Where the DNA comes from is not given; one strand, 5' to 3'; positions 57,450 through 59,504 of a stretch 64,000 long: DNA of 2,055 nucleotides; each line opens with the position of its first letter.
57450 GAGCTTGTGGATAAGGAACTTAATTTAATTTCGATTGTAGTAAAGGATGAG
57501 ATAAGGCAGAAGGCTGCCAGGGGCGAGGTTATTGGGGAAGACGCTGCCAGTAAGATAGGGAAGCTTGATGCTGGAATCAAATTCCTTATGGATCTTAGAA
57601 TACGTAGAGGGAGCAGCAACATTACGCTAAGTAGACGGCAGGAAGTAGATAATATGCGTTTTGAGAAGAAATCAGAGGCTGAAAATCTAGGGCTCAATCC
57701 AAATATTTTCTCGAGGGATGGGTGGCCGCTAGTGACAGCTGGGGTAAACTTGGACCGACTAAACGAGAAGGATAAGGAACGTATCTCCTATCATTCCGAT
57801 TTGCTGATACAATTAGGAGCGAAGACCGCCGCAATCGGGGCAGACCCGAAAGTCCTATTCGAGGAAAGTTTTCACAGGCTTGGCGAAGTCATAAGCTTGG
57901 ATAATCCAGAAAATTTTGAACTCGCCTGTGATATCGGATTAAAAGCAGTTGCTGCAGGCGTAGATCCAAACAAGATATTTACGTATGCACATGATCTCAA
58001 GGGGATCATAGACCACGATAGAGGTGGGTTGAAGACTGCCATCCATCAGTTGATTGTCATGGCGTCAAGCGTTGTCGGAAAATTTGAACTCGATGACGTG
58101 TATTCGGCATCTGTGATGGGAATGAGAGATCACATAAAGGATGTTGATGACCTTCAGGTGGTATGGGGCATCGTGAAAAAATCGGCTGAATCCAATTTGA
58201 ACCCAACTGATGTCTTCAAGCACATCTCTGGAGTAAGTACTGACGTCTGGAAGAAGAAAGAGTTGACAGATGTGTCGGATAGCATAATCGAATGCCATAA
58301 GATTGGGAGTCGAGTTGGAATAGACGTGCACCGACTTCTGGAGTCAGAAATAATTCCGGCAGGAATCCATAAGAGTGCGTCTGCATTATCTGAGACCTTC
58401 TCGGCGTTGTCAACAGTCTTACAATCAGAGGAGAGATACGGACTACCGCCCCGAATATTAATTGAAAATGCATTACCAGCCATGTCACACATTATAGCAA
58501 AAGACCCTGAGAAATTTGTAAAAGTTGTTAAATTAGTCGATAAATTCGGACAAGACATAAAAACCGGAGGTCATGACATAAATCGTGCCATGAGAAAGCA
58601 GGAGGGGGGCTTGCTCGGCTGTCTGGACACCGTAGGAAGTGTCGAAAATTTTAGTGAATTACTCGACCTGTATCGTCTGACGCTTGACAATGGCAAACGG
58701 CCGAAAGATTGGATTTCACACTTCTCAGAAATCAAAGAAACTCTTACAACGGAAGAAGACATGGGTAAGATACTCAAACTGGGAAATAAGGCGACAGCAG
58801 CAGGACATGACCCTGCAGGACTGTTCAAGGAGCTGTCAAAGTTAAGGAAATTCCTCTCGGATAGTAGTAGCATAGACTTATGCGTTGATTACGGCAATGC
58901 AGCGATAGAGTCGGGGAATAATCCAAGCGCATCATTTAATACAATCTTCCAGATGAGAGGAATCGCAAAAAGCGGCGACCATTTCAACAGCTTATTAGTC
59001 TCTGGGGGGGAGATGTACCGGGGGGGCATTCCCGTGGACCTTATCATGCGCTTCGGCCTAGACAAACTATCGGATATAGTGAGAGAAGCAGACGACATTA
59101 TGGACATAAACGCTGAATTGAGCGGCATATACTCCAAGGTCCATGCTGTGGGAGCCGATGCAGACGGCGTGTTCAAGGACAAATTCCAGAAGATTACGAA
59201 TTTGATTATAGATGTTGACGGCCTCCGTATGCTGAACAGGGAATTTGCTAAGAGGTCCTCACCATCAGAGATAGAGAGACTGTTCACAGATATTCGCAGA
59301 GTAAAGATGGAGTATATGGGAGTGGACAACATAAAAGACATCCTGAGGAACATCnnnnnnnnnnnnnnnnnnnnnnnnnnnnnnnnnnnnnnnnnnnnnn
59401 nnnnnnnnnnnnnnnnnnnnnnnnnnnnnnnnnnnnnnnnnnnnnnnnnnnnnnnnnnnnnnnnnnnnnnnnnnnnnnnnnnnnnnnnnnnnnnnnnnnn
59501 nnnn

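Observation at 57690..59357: Unrecognised ~45-110-aa helical repeat (G-x-[DN]-P-x-x-h-F) forming the C-terminal 550 aa of the giant protein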

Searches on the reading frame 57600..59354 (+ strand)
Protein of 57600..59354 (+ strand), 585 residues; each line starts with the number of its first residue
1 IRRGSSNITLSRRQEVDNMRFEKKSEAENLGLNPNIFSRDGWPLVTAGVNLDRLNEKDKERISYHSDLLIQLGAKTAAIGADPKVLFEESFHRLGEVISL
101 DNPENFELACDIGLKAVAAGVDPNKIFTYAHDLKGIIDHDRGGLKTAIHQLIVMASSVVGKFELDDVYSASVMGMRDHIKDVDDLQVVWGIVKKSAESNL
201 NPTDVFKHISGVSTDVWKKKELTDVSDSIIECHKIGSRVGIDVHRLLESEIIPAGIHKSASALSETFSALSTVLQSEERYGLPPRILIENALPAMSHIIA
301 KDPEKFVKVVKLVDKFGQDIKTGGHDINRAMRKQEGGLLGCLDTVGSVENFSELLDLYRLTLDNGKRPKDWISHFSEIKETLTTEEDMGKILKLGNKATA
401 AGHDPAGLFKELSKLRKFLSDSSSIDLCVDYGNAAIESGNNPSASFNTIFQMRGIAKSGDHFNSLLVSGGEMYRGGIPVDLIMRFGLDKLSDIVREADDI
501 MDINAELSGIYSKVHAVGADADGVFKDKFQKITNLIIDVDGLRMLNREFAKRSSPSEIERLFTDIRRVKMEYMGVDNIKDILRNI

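Call 4: search_protein_families(library=pfam, proteins=[window:57690-59354:+], max_evalue=1)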
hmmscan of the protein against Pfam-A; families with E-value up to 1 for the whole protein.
window:57690-59354:+ (555 aa): 0 families

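Call 5: search_protein_families(library=ncbifam, proteins=[window:57690-59354:+], max_evalue=1)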
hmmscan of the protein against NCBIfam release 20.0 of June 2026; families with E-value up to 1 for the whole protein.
window:57690-59354:+ (555 aa): 0 families

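Call 7: find_homologous_proteins(query=window:57690-59354:+, max_evalue=0.001)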
Query window:57690-59354:+: 8000 candidates shared short words with the query, none scored E <= 0.001.

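Call 15: search_solved_structures(query=window:57690-59354:+, max_evalue=10)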
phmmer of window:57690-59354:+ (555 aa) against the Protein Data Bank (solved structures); distinct sequences matched with E-value up to 10: 2.
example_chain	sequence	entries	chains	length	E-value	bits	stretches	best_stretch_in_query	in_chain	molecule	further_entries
4cqi_A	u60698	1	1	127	0.12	14.1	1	258-336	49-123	TUBULIN-BINDING COFACTOR A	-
6xtd_A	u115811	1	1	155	1.9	10.1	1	404-450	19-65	Putative deoxyribonuclease RhsA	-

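Call 17: search_protein_representatives(protein=window:57690-59354:+)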
Query: 555 residues. Proteins with E-value up to 0.001 (for the whole library): 2; up to 1e-10: 2; up to 1e-30: 1. The best 2 are listed.
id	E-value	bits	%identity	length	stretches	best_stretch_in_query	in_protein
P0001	0.0e+00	1229.6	100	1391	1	1-555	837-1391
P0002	5.6e-14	68.0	22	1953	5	271-429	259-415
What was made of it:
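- On Unnamed archaeal 37/41-aa 'x-[DN]-P' hairpin repeat (window protein plus P0002): phmmer E 5.6e-14 against 1.84e9 representatives (call 17).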

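Call 19: search_protein_families(library=pfam, proteins=[P0002], max_evalue=1)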
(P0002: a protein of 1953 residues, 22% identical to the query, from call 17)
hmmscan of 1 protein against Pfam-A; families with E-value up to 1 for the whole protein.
P0002 (1953 aa): 2 families
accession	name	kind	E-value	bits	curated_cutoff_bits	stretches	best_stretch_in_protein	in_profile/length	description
PF04960.20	Glutaminase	-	0.0073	16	27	1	339-440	108-205/286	Glutaminase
PF07261.16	DnaB_2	-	0.11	12.6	22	0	426-464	35-73/74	Replication initiation and membrane attachment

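Call 20: search_protein_families(library=ncbifam, proteins=[P0002], max_evalue=1)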
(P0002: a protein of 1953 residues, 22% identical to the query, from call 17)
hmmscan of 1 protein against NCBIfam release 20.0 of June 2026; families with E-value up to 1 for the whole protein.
P0002 (1953 aa): 0 families

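Call 21: find_related_loci(query=window:57690-59354:+, collection=genome_contigs, flank=6000)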
Query window:57690-59354:+ (555 aa) in genome_contigs; peptide patterns used: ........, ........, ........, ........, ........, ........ (x = any residue, [..] = any of these).
56 stretches matched a pattern, but none encodes a relative of the query by tblastn (E <= 1e-3).

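Call 22: find_encoding_contigs(protein=P0002, flank=8000, max_places=4)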
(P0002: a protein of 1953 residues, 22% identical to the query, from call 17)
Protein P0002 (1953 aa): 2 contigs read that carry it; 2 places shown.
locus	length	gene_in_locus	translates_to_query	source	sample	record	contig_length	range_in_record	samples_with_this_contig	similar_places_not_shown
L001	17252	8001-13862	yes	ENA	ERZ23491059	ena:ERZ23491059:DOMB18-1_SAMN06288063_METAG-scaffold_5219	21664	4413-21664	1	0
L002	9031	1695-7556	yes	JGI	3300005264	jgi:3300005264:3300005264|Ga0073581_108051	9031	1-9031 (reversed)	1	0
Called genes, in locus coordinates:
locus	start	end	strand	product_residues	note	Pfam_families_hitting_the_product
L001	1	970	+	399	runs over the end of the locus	PF00464:SHMT, PF00155:Aminotran_1_2 (weak), PF01041:DegT_DnrJ_EryC1 (weak)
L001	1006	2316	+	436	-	-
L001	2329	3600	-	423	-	PF01523:PmbA_TldD_1st, PF19289:PmbA_TldD_3rd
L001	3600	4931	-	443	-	PF01523:PmbA_TldD_1st, PF19289:PmbA_TldD_3rd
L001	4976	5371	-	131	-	PF07885:Ion_trans_2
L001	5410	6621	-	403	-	PF00009:GTP_EFTU, PF03193:RsgA_GTPase (faint), PF03144:GTP_EFTU_D2 (faint), PF09173:eIF2_C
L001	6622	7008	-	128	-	PF01092:Ribosomal_S6e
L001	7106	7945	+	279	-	-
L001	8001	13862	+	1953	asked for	-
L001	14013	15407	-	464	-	PF13598:DUF4139 (faint)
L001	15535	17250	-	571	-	?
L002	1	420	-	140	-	?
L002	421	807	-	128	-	PF01092:Ribosomal_S6e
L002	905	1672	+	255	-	-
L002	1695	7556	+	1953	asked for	-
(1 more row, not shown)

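Call 23: find_encoding_contigs(protein=P0001, flank=3000, max_places=6)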
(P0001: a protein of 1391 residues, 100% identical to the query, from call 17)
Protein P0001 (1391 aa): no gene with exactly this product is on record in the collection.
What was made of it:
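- Tried and rejected: Exact look-up of the protein's encoding contig found no record (call 23).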

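Call 37: predict_structure(protein=window:57600-59354:+)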
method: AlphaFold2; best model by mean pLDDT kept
length: 585 residues; sequences in the alignment: 1
mean_pLDDT: 47.9   pTM: 0.36
mean pLDDT of the five models: 47.9, 39.9, 39.9, 38.2, 32.2
residues with pLDDT >= 90: 6; 70-90: 81; 50-70: 85; < 50: 413
segments of 3 or more residues with pLDDT < 50: 1-16, 18-54, 75-103, 120-344, 480-508, 517-585
pLDDT, mean of each block of 10 residues (from residue 1): 34 47 42 34 33 50 54 46 42 44 50 51 43 35 43 41 37 40 44 43 43 38 41 41 42 36 39 32 31 31 34 31 30 35 52 70 71 81 80 89 86 75 80 83 77 56 67 56 39 39 46 48 44 38 37 40 37 38 37
secondary structure, 60 per line:
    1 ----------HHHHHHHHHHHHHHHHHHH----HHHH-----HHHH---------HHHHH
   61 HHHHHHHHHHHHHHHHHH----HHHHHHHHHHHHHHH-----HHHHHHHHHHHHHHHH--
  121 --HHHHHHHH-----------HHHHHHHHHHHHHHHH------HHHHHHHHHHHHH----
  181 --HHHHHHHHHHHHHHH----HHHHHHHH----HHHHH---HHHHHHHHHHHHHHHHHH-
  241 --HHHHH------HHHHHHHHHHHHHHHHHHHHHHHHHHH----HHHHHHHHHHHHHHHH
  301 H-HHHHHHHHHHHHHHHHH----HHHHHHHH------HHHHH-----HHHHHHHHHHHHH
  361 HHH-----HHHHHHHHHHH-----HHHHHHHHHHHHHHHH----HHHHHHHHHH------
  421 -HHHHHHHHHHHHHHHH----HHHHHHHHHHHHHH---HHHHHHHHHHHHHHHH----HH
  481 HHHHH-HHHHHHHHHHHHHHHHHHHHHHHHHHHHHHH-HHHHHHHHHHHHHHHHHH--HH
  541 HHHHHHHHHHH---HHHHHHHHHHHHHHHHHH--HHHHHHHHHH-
elements in order: H11-29 H34-37 H43-46 H56-78 H83-97 H103-118 H123-130 H142-157 H164-176 H183-197 H202-209 H214-218 H222-239 H243-247 H254-280 H285-301 H303-319 H324-331 H338-342 H348-363 H369-379 H385-400 H405-414 H422-437 H442-455 H459-474 H479-485 H487-517 H519-536 H539-551 H555-572 H575-584
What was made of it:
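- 58761..59222 (+): Module M3, units R9-R12 (aa 1194-1347). Turns are AGHD|P, SGNN|P, GGIP|V and VGADADG. R8-R11 form the only confidently modelled stretch. pLDDT 70-89 for aa ~1151-1276 (call 37).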

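Call 42: list_cluster_members(proteins=[P0001, P0002])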
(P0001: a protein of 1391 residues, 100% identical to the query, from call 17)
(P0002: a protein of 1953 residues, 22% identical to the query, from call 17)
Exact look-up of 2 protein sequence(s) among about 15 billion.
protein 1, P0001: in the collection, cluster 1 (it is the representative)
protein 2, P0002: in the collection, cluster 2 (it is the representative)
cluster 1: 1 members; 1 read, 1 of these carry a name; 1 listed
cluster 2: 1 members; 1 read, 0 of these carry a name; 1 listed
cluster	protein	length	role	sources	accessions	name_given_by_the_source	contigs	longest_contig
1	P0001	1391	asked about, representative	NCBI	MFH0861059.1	MAG: aminotransferase class V-fold PLP-dependent enzyme [Candidatus Altiarchaeota ...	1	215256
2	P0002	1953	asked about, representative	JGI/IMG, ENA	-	-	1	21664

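Call 50: fold_search(model_id=the predicted structure, library=pdb)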
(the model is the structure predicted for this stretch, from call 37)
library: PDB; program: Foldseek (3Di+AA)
matches with E <= 10: 180; with E <= 0.001: 0
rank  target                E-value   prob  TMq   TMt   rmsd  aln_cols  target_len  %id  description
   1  9i05_Xh               4.5e-01  0.28  0.15  0.18  13.8       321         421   11  Cryo-EM structure of the large subunit of the mitochondrial ribosome from Toxoplasma gondii (released 2025-06-11)
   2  8v2d_J                5.3e-01  0.47  0.17  0.28  14.6       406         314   12  Computational Designed Nanocage O43_129 (released 2024-03-13)
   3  6rd5_3                5.5e-01  0.54  0.15  0.28  12.8       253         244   11  CryoEM structure of Polytomella F-ATP synthase, focussed refinement of Fo and peripheral stalk, C2 symmetry (released 2019-07-03)
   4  8u56_A                6.6e-01  0.07  0.10  0.10  26.4       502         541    9  The mTORC1 cholesterol sensor LYCHOS (GPR155) (released 2024-09-18)
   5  7dco_1                7.5e-01  0.20  0.17  0.13  21.9       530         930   11  Cryo-EM structure of the activated spliceosome (Bact complex) at an atomic resolution of 2.5 angstrom (released 2021-03-17)
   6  7mwr_B                8.9e-01  0.33  0.13  0.23  12.7       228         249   11  Structure of De Novo designed beta sheet heterodimer LHD101A53/B4 (released 2022-01-19)
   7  7uwo_A                9.2e-01  0.33  0.21  0.23  18.6       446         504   10  Structure of beta-catenin in complex with FP05874, a Helicon Polypeptide (released 2022-12-28)
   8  7xyv_A                1.1e+00  0.35  0.16  0.29  17.1       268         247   13  Crystal structure of ZYG11B bound to SFLH degron (released 2022-12-21)
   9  8u5v                  1.1e+00  0.06  0.11  0.11  25.6       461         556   10  The mTORC1 cholesterol sensor LYCHOS (GPR155) - auxin bound, closed state (released 2024-09-18)
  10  8gel_A                1.1e+00  0.04  0.08  0.09  28.1       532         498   14  Cryo-EM structure of synthetic tetrameric building block sC4 (released 2024-03-13)
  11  8fni_6                1.1e+00  0.18  0.18  0.21  24.1       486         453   10  Cryo-EM structure of RNase-treated RESC-B in trypanosomal RNA editing (released 2023-07-19)
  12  6mfv_A                1.2e+00  0.09  0.13  0.13  24.1       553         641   14  Crystal structure of the Signal Transduction ATPase with Numerous Domains (STAND) protein with a tetratricopeptide rep (released 2019-02-20)
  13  4gpk_A                1.3e+00  0.15  0.13  0.19  18.9       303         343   10  Crystal structure of NprR in complex with its cognate peptide NprX (released 2013-07-03)
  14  8u5q_A                1.4e+00  0.05  0.10  0.11  26.7       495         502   11  The mTORC1 cholesterol sensor LYCHOS (GPR155) - dimer with auxin (released 2024-09-18)
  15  9rtt_Q                1.4e+00  0.09  0.16  0.12  26.2       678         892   11  Activated Elongation Complex with IWS1 and ELOF1 (released 2025-09-03)
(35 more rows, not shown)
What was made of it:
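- The same chain ranks second in Foldseek (call 50). The top, non-significant Foldseek hit of model 1 is a Toxoplasma mitoribosomal helical-repeat protein (9i05_Xh, E 0.45, call 50).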

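Call 58: find_related_loci(query=window:57690-59354:+, collection=metagenome_contigs, flank=5000)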
Query window:57690-59354:+ (555 aa) in metagenome_contigs; peptide patterns used: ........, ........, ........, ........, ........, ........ (x = any residue, [..] = any of these).
140 stretches matched a pattern, but none encodes a relative of the query by tblastn (E <= 1e-3).

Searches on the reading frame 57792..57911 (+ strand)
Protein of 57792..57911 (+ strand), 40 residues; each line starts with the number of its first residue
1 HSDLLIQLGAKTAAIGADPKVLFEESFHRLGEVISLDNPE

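Call 54: search_solved_structures(query=A1, max_evalue=10, show_alignments=2)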
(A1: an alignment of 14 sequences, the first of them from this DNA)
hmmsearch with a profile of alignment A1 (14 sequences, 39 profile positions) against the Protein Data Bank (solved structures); distinct sequences matched with E-value up to 10: 6.
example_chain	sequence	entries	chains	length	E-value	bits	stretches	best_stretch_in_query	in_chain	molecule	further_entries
8v2d_J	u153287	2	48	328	2.6e-06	30.4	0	2-22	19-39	O43_129 component A | O43_129_+4 component A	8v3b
3nv9_A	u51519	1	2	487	0.1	16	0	8-37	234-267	Malic enzyme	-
8bd7_C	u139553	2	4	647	1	12.9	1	4-36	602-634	IFT70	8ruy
4uzy_A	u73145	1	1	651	1.1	12.9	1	4-36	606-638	FLAGELLAR ASSOCIATED PROTEIN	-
4nap_A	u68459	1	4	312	1.5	12.4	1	10-31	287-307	Extracellular solute-binding protein, family 7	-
4pgn_A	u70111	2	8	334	1.8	12.2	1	10-31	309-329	Extracellular solute-binding protein, family 7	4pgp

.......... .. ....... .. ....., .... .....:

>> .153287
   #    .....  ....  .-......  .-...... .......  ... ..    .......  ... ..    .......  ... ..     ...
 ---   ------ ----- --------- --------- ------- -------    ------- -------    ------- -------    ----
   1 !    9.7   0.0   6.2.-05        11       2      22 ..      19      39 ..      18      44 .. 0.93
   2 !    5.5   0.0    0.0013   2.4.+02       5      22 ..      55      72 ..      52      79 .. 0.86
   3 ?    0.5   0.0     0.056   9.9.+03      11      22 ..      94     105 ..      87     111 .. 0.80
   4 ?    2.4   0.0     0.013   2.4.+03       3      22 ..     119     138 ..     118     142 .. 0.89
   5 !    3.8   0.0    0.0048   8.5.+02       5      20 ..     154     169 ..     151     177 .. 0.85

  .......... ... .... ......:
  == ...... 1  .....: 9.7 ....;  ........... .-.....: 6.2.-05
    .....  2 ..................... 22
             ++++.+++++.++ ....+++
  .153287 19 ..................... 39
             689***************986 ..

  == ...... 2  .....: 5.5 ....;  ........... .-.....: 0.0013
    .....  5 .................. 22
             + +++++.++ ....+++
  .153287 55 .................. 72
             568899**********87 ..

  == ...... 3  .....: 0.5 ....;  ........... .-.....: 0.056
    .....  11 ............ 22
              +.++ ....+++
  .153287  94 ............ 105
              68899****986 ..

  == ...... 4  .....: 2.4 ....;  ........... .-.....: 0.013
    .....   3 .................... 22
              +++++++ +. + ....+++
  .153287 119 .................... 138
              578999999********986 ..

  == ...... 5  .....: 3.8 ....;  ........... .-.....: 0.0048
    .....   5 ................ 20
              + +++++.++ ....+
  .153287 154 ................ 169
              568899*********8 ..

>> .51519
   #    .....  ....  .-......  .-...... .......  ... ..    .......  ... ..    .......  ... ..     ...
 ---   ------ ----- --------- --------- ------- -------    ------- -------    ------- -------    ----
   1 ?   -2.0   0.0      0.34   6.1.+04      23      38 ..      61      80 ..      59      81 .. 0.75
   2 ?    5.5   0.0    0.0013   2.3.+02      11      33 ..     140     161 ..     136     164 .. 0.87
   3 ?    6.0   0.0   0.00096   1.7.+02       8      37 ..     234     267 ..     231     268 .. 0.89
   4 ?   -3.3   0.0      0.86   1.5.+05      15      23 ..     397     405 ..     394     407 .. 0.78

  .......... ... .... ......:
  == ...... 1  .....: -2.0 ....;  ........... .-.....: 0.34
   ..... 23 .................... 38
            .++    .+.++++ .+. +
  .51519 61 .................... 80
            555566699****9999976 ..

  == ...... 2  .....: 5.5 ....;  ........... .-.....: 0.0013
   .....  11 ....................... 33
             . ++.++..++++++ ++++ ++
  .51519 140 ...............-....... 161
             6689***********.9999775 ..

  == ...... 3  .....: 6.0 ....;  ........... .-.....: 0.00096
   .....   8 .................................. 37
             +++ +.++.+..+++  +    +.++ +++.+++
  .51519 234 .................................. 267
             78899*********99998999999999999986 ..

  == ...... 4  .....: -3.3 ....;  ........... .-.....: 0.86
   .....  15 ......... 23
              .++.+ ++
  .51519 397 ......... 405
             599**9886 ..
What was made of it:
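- Closest known: De novo designed helical repeat proteins. Same: It gave a sequence-profile hit (E 2.6e-6, call 54) and ranks second in Foldseek (call 50).
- The window-only unit profile hits the '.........' helix-loop-helix connectors of a de novo designed helical repeat (8v2d_J, E 2.6e-6, call 54).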

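Call 73: search_protein_families(library=pfam, alignment_id=A1, max_evalue=10)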
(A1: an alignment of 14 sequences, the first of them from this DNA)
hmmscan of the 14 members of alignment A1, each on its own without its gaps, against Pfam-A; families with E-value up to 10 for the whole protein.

A. member 1, seq(40 aa): 0 families

B. families by the number of members that match (of 14 scanned): 3 families
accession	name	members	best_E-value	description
PF08085.16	Entericidin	1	0.039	Entericidin EcnA/B family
PF04904.21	SAM_NCD1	1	0.16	NAB conserved region 1 (NCD1) SAM domain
PF19515.5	DUF6048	1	0.18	Domain of unknown function (DUF6048)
